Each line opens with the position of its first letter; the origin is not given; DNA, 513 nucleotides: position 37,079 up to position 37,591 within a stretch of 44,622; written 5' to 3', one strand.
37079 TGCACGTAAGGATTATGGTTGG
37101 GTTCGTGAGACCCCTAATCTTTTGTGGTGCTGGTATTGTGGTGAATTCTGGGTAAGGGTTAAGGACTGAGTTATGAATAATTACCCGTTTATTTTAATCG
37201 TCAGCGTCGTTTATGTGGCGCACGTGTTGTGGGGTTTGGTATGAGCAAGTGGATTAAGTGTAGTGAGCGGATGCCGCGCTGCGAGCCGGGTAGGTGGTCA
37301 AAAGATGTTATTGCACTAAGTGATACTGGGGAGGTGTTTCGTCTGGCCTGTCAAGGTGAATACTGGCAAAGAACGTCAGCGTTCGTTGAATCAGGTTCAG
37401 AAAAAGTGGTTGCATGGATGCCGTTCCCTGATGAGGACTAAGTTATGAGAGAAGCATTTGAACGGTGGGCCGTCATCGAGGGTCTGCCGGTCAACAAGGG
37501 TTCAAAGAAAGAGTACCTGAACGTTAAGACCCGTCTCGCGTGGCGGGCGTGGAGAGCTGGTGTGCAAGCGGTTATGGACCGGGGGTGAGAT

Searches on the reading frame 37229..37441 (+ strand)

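Call 60: search_protein_families(library=phrogs, proteins=[window:37229-37441:+], max_evalue=0.001)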
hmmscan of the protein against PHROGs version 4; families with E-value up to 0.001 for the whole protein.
window:37229-37441:+ (70 aa): 3 families
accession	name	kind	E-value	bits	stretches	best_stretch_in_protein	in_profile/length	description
phrog_924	-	unknown function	2e-10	41.8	1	5-68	89-148/267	-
phrog_60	-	unknown function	2e-06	28.7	1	7-68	222-277/461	-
phrog_7704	-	unknown function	0.00038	21.4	1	7-68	108-167/173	-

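Call 61: search_protein_families(library=pfam, proteins=[window:37229-37441:+], max_evalue=0.01)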
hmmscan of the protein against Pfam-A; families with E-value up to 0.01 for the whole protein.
window:37229-37441:+ (70 aa): 1 family
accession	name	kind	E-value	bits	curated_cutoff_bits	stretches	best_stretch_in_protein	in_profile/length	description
PF04448.17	DUF551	-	2e-07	32.2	22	1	7-67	1-64/68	Protein of unknown function (DUF551)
